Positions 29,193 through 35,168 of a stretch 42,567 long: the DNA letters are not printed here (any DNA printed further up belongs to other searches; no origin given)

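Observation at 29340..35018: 1892-aa polyvalent virion protein combining SLT, Cys-peptidase and GNAT domains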

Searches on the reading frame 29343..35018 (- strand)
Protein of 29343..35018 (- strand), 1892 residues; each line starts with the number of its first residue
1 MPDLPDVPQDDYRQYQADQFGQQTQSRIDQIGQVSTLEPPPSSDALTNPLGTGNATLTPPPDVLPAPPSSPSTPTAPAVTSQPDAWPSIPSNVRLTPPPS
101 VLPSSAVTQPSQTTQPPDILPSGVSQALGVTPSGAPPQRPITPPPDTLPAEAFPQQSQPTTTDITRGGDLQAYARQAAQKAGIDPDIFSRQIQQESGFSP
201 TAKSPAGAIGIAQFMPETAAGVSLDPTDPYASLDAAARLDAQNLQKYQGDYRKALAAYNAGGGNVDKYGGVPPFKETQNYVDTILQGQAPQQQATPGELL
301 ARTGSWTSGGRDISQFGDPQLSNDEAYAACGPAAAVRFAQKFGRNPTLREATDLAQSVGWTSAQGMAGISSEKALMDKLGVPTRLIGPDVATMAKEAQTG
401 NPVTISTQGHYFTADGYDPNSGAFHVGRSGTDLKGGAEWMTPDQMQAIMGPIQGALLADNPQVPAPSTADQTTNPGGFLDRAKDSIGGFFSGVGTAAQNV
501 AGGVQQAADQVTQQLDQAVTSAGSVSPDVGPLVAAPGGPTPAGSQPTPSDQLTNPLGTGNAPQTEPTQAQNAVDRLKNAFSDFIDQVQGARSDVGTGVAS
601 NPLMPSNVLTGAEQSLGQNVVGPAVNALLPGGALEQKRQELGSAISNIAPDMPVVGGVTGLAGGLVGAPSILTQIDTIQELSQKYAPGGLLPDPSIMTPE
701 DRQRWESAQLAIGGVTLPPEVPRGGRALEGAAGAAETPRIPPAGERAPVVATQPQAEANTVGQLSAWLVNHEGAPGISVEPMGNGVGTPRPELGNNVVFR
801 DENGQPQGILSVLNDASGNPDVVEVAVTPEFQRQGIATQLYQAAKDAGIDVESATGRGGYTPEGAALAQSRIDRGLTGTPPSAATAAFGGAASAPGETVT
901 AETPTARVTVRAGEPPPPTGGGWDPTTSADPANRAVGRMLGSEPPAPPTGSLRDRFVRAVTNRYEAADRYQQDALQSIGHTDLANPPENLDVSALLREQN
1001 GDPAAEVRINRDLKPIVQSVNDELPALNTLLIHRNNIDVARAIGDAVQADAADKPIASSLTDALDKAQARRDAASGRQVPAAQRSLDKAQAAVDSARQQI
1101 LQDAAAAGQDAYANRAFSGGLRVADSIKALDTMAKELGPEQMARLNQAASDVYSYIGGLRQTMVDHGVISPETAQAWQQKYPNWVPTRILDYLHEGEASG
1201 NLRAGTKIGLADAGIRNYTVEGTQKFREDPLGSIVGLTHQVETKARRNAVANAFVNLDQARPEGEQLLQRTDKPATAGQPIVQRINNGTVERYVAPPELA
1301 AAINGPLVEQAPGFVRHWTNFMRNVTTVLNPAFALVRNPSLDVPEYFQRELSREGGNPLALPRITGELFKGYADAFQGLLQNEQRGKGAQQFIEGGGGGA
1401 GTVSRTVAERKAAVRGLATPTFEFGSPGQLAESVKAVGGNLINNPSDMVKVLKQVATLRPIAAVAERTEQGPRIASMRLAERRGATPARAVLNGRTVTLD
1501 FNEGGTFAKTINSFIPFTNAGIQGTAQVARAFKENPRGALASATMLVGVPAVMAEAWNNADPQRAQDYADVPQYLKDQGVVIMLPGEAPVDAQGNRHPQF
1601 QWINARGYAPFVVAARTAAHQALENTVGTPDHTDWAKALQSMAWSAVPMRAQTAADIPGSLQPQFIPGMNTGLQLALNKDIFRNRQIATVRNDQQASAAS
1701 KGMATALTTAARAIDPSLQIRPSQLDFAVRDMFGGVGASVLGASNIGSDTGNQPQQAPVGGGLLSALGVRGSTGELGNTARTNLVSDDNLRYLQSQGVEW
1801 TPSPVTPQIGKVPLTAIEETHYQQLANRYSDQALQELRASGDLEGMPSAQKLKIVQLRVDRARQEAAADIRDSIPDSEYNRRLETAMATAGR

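Call 6: search_protein_families(library=pfam, proteins=[window:29343-35018:-], max_evalue=1)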
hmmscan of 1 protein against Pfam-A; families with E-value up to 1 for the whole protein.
window:29343-35018:- (1892 aa): 6 families
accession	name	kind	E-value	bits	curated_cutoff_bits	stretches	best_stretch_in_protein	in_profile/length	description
PF01464.25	SLT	-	1.5e-20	73.3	21.3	1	173-280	2-116/117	Transglycosylase SLT domain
PF18857.6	LPD38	-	5.2e-06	27.1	27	1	1567-1752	3-178/189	Large polyvalent protein associated domain 38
PF13508.13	Acetyltransf_7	-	0.00015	22.5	27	1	801-848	9-61/84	Acetyltransferase (GNAT) domain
PF00583.31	Acetyltransf_1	-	0.00045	20.9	20.7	1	800-848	38-88/116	Acetyltransferase (GNAT) family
PF13673.13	Acetyltransf_10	-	0.0017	18.8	23.6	1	797-847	33-79/128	Acetyltransferase (GNAT) domain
PF13529.12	Peptidase_C39_2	-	0.0035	18.3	24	1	323-425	9-138/143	Peptidase_C39 like family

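Call 7: search_protein_families(library=phrogs, proteins=[window:29343-35018:-], max_evalue=0.01)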
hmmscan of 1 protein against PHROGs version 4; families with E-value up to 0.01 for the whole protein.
window:29343-35018:- (1892 aa): 14 families
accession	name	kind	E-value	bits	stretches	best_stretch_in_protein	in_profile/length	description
phrog_669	-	lysis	1.2e-34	120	1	171-307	922-1072/1946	endolysin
phrog_2013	-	tail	1.1e-29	104.7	1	159-293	457-595/657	lytic tail protein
phrog_9854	-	unknown function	8.8e-28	97.5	1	1141-1588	955-1371/1636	-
phrog_342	-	head and packaging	1.1e-27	97.5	1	162-331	7-189/1235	internal virion protein with endolysin domain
phrog_14770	-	unknown function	7.4e-18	63.7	1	1088-1586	2629-3134/3427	-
phrog_28014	-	unknown function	7.4e-17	62.7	1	177-284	41-151/224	-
phrog_14342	-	tail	7.6e-15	56.3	1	171-267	142-239/272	lytic tail fiber protein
phrog_28504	-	tail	7.6e-13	49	1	171-267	234-332/597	lytic tail fiber protein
phrog_13449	-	other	2.3e-12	47.9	1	180-282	17-113/269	transglycosylase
phrog_2533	-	unknown function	1.1e-09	38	1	171-283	746-863/1130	-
phrog_10475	-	lysis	1.3e-09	38.3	1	199-286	304-394/700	endolysin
phrog_12507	-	other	6e-07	30.6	1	170-265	10-108/260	transglycosylase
phrog_32437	-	unknown function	6.1e-07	30.6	1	154-267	56-175/205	-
phrog_3201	-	tail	0.00063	18.4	1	171-221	2022-2073/2408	tail fiber protein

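Call 8: search_solved_structures(query=window:29343-35018:-, max_evalue=1, show_alignments=3)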
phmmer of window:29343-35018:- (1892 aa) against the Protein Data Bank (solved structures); distinct sequences matched with E-value up to 1: 18.
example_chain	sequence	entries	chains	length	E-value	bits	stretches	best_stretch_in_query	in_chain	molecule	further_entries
6yt5_G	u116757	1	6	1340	7.4e-06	27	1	169-265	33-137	Peptidoglycan transglycosylase gp16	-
7eyb_I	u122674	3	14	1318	7.4e-06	27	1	170-265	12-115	Peptidoglycan transglycosylase gp16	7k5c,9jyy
8rhe_A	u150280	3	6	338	0.0021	18.8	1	195-267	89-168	LysM peptidoglycan-binding domain-containing protein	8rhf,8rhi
9vi7_A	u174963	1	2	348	0.017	15.8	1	172-220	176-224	lytic transglycosylase c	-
5mpq_A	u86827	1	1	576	0.019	15.7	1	177-284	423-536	Transglycosylase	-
5o1j_A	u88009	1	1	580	0.02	15.6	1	177-284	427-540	Putative soluble lytic murein transglycosylase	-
6fpn_B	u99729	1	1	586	0.02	15.6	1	177-284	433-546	Putative soluble lytic murein transglycosylase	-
5o24_A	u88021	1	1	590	0.02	15.6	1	177-284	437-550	Transglycosylase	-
5o29_A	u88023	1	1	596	0.02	15.6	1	177-284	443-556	Transglycosylase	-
6fbt_A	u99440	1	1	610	0.026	15.2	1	180-268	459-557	Probable soluble lytic transglycosylase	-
5ohu_A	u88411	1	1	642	0.029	15.1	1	180-268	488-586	Soluble lytic murein transglycosylase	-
6fcq_A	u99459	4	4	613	0.062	14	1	180-268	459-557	Soluble lytic murein transglycosylase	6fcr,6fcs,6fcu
6fc4_A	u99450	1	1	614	0.062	14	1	180-268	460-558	Soluble lytic murein transglycosylase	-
1qsa_A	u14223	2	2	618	0.11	13.1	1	192-268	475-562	PROTEIN (SOLUBLE LYTIC TRANSGLYCOSYLASE SLT70) | SOLUBLE LYTIC TRANSGLYCOSYLASE SLT70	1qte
4c5f_A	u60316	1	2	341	0.14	12.8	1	173-220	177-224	MEMBRANE-BOUND LYTIC MUREIN TRANSGLYCOSYLASE C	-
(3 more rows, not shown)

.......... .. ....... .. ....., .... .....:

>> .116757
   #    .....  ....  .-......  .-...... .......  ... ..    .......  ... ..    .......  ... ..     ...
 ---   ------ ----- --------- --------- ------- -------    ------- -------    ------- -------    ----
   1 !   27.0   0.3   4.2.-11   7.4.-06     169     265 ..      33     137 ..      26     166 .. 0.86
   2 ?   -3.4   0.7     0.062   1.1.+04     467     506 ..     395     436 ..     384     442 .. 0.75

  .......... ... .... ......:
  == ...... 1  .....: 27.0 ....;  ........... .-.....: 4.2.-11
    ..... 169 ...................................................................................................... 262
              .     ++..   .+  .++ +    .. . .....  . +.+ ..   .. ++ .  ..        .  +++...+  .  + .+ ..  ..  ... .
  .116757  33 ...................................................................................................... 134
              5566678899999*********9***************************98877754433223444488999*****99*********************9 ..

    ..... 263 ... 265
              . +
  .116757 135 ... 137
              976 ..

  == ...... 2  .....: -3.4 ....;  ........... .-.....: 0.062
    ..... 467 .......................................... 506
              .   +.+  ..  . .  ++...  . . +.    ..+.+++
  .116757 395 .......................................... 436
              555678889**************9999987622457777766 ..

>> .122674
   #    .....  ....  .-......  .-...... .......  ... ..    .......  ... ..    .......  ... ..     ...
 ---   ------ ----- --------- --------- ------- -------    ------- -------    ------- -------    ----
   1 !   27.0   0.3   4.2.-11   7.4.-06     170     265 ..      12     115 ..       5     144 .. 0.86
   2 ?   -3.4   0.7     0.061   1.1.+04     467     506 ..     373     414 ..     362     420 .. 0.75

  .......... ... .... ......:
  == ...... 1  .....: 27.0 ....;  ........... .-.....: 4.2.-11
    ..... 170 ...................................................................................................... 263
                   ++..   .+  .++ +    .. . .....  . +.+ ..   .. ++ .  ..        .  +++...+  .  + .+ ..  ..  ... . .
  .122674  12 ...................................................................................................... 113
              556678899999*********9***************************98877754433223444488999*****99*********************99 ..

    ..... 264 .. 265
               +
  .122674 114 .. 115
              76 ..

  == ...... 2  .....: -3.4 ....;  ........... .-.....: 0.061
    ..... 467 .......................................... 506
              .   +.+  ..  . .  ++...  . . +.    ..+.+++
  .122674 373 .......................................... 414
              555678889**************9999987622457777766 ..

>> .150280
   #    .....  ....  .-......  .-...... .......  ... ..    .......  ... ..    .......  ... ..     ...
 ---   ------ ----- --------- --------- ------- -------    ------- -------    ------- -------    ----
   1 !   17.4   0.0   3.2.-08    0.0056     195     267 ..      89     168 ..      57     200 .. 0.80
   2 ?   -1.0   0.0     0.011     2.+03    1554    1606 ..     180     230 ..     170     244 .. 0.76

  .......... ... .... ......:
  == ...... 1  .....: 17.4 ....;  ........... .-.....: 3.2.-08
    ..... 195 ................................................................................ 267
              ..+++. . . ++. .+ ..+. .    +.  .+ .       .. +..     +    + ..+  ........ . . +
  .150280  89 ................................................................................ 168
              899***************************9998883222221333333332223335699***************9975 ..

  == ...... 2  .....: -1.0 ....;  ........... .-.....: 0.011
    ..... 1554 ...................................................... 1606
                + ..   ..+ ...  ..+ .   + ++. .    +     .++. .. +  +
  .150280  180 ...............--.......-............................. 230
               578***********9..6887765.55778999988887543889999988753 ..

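Call 11: search_dna_similar(query=window:29343-35018:-, collection=phages, mode=protein, max_rows=30)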
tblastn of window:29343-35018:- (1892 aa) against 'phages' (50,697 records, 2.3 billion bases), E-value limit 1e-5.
Records with a match: 814; places in all: 817; records where one place covers at least 80% of the query: 0.
Best place of each record, by identity: <60% 814.
By first word of the organism name: Klebsiella 342; Pseudomonas 137; Yersinia 74; Escherichia 41; Bacillus 39; Salmonella 20; Serratia 17; Pectobacterium 14; Ralstonia 12; Enterobacter 10; and 36 more.
By host as written in the record: Klebsiella pneumoniae 168; - 107; Yersinia pestis 31; Pseudomonas putida KT2440 and Paw85 25; Klebsiella pneumoniae 135080 23; Escherichia coli 17; Pseudomonas fluorescens 15; Serratia marcescens 10; and 219 more.
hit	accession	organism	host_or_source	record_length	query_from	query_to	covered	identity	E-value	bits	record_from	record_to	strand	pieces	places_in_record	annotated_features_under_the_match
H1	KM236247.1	Bacillus phage Pascal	Bacillus megaterium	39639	177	1586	25%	27.0%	5e-11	143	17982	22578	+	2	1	hypothetical protein | lytic tail protein | ribosome_binding_site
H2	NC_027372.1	Bacillus phage Pascal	Bacillus megaterium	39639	177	1586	25%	27.0%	5e-11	143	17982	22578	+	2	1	hypothetical protein | lytic tail fiber protein | ribosome_binding_site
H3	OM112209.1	Bacillus phage PK1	Bacillus sp. (in: Bacteria)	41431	1130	1586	24%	23.7%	1e-18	99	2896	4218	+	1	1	hypothetical protein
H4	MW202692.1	Caudoviricetes sp.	Manatee Spring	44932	1265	1604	18%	25.5%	3e-6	59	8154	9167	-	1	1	hypothetical protein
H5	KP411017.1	Bacillus phage Palmer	Bacillus megaterium strain Km Sp-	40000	1456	1745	15%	26.3%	5e-11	74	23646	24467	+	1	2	hypothetical protein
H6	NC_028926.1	Bacillus phage Palmer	Bacillus megaterium strain Km Sp-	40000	1456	1745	15%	26.3%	5e-11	74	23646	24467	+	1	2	hypothetical protein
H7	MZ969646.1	Bacillus phage BUCT082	Bacillus subtilis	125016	159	285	7%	47.7%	4e-25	120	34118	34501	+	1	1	tail tape measure protein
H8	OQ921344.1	Bacillus phage SPbetaL4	Bacillus subtilis BEST7003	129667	159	285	7%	47.7%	4e-25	120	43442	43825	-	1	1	hypothetical protein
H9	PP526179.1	Bacillus phage phi3T-SPBeta hybrid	Bacillus subtilis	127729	159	285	7%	47.7%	4e-25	120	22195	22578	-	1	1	record has no annotation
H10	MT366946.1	Bacillus phage Hyb1phi3Ts-SPbeta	Bacillus subtilis subsp. subtilis str. ...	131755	159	285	7%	47.7%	4e-25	120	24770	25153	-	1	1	lytic transglycosylase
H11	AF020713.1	Bacillus phage SPBc2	-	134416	159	285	7%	47.7%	4e-25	120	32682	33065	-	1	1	yomI: putative transglycosylase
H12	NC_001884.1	Bacillus phage SPBc2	Bacillus subtilis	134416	159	285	7%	47.7%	4e-25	120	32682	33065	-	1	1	yomI: tail length tape measure protein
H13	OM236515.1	Bacillus phage SPR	Bacillus subtilis BEST7003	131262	159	285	7%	47.7%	4e-25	120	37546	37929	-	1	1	hypothetical protein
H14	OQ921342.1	Bacillus phage SPbetaL2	Bacillus subtilis BEST7003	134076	159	285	7%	47.7%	4e-25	120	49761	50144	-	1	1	hypothetical protein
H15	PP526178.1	Bacillus phage phi3T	Bacillus subtilis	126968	159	285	7%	47.7%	5e-25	120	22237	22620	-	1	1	record has no annotation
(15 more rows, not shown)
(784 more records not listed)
